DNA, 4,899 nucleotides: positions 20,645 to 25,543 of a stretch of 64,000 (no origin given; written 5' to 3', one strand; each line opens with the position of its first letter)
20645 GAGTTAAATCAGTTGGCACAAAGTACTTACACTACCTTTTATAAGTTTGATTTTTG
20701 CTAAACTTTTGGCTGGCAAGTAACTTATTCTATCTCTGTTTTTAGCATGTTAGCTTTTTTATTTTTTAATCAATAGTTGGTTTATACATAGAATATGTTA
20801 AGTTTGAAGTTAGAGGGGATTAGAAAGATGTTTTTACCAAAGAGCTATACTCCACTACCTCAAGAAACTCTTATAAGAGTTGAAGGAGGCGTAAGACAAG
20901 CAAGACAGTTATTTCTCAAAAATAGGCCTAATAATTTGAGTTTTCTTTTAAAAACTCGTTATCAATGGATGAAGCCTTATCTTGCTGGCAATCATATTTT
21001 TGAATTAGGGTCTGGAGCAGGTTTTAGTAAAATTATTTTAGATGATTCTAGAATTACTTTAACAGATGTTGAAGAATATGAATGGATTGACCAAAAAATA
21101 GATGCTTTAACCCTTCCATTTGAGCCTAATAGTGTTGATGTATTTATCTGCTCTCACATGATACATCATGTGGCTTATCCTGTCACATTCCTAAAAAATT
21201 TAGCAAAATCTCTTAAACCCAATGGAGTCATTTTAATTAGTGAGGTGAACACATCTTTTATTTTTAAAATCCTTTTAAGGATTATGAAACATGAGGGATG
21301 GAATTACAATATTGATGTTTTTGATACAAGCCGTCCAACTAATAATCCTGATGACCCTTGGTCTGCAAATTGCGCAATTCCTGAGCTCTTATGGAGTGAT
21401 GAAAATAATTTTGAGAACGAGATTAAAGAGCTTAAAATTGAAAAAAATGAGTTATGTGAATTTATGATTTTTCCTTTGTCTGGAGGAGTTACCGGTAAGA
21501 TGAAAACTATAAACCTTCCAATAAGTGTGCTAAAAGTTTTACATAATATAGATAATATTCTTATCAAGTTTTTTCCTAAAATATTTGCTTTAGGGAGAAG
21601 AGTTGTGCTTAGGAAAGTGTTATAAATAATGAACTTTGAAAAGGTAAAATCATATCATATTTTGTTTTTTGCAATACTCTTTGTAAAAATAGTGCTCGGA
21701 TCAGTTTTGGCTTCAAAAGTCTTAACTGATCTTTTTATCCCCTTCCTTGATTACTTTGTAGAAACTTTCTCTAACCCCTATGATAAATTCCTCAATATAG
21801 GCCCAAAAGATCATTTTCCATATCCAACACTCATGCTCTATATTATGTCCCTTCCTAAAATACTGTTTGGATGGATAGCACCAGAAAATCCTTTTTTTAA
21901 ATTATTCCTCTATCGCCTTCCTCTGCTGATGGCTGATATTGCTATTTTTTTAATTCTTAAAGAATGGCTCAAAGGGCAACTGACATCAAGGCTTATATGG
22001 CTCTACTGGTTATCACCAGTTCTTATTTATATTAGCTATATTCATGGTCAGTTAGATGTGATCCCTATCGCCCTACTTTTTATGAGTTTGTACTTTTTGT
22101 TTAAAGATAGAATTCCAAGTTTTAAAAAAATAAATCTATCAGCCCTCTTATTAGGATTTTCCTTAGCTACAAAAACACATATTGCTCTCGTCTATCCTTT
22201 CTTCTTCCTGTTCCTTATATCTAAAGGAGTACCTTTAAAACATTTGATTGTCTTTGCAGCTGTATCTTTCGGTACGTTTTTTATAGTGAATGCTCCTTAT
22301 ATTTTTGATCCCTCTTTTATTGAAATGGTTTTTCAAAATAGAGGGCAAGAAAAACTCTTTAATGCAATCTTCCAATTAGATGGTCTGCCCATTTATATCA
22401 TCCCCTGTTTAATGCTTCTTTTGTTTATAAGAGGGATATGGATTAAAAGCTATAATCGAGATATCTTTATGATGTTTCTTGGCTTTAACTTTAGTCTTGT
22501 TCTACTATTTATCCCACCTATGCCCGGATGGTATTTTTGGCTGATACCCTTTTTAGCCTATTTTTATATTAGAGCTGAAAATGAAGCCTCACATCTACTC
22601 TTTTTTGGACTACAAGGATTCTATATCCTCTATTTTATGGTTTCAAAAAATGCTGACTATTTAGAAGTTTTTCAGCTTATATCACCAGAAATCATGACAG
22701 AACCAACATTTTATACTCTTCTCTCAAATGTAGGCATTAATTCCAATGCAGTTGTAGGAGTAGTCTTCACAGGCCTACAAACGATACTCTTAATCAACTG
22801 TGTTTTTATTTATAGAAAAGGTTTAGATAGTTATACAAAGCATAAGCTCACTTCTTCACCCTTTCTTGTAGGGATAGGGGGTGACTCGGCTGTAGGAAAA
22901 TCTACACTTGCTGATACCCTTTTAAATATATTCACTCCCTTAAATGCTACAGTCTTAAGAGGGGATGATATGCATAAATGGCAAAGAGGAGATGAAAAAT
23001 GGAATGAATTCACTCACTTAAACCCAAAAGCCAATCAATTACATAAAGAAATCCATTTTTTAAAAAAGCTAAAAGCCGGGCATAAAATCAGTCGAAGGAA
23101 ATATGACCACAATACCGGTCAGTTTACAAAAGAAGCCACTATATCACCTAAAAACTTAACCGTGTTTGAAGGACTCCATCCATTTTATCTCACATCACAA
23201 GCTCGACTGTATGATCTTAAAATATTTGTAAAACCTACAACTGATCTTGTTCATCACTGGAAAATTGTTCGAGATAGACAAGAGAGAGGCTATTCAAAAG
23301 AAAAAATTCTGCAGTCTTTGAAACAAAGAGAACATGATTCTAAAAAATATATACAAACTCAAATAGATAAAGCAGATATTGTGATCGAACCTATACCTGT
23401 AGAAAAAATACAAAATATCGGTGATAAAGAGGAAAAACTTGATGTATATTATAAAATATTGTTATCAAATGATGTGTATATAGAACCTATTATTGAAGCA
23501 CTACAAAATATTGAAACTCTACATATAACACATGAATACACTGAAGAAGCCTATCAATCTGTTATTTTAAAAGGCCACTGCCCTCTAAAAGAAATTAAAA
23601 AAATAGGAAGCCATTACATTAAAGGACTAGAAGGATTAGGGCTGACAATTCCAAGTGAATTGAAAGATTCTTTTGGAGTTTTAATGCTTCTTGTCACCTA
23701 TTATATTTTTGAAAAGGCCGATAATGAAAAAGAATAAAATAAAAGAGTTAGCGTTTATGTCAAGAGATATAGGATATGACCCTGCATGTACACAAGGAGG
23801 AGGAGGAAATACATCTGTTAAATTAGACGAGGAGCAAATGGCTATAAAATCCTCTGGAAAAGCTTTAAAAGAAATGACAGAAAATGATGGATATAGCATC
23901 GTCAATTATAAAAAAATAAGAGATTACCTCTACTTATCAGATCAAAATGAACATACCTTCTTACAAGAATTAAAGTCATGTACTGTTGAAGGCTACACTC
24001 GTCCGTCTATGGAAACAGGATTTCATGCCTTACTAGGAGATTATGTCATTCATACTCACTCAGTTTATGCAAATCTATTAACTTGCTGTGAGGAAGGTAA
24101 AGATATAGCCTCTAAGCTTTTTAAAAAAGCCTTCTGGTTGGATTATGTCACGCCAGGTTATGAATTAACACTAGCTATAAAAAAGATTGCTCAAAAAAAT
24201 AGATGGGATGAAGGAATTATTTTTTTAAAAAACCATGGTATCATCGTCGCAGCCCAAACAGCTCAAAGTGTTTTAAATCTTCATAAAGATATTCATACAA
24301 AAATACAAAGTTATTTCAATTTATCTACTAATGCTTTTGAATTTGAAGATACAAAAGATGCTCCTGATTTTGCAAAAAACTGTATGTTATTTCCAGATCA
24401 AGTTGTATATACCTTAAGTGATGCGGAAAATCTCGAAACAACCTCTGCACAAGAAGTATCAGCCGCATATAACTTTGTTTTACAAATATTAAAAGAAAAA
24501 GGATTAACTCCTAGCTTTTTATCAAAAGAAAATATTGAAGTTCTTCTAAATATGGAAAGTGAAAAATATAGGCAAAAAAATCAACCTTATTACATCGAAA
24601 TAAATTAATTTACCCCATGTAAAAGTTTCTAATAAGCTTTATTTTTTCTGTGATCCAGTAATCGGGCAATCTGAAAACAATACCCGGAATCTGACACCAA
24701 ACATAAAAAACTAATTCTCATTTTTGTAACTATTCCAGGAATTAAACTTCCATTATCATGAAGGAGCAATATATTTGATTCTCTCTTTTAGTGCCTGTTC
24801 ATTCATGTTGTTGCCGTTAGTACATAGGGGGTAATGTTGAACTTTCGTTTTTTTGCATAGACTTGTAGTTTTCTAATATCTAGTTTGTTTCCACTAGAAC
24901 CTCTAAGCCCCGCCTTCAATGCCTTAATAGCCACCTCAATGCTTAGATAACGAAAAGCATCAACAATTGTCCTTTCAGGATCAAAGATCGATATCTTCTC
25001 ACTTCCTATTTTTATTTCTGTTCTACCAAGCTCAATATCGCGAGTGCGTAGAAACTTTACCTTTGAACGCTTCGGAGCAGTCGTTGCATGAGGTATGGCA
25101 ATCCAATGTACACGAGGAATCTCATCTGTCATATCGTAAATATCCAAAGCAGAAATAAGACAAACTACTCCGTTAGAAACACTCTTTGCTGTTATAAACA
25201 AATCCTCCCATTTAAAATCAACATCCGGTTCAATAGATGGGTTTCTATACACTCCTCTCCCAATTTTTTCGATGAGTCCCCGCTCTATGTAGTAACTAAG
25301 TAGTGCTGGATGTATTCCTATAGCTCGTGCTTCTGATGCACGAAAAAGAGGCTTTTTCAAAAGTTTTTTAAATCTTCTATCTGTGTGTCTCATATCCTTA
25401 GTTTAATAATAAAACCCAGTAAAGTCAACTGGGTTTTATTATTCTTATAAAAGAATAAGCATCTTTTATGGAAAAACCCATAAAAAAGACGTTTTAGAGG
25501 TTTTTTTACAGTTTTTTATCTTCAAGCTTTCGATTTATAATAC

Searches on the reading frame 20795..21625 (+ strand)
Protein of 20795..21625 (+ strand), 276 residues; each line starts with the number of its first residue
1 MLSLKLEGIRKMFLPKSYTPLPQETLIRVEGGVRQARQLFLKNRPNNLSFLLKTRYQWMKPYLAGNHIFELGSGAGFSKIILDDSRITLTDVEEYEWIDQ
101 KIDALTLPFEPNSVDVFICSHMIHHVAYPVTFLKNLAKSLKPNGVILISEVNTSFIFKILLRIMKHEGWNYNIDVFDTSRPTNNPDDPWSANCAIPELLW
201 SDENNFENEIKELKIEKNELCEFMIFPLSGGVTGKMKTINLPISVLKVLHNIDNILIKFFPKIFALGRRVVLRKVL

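Call 67: search_protein_families(library=pfam, proteins=[window:20795-21625:+], max_evalue=0.00001)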
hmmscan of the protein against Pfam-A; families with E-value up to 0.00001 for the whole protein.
window:20795-21625:+ (276 aa): 5 families
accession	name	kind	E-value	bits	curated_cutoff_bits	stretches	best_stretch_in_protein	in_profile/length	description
PF08241.18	Methyltransf_11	-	4.7e-11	43.6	21.2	1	100-148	47-95/95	Methyltransferase domain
PF13489.12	Methyltransf_23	-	5.7e-08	33.1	27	1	69-158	27-124/164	Methyltransferase domain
PF13847.12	Methyltransf_31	-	1.3e-07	31.9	27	1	103-152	62-113/145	Methyltransferase domain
PF08242.18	Methyltransf_12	-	3.3e-07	31.4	30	1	95-146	51-98/98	Methyltransferase domain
PF13649.12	Methyltransf_25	-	6.4e-06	27.2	27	0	101-144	52-97/97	Methyltransferase domain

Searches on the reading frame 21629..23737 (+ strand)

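Call 67: search_protein_families(library=pfam, proteins=[window:21629-23737:+], max_evalue=0.00001)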
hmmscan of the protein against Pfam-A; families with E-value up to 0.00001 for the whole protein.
window:21629-23737:+ (702 aa): 1 family
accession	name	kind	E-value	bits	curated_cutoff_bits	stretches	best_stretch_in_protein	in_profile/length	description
PF00485.24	PRK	-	1e-40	140.1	22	1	414-594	2-195/196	Phosphoribulokinase / Uridine kinase family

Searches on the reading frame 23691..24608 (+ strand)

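Call 67: search_protein_families(library=pfam, proteins=[window:23691-24608:+], max_evalue=0.00001)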
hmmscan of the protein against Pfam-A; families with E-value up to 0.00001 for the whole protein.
window:23691-24608:+ (305 aa): 1 family
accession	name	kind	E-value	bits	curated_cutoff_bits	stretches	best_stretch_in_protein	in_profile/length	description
PF00596.27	Aldolase_II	-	1.2e-17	64.9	22.2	1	22-197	5-171/183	Class II Aldolase and Adducin N-terminal domain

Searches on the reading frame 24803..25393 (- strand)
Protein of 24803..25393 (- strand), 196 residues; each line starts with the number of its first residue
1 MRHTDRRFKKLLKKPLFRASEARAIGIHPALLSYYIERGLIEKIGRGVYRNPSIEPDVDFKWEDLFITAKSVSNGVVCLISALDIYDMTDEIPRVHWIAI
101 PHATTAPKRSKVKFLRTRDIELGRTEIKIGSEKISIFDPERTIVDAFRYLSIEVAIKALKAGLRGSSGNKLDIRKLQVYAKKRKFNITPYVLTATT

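Call 67: search_protein_families(library=pfam, proteins=[window:24803-25393:-], max_evalue=0.00001)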
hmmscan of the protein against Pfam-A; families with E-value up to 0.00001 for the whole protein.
window:24803-25393:- (196 aa): 1 family
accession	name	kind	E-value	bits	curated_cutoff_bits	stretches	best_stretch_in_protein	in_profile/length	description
PF13338.12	AbiEi_4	-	5.2e-11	42.9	25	1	13-52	10-49/49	Transcriptional regulator, AbiEi antitoxin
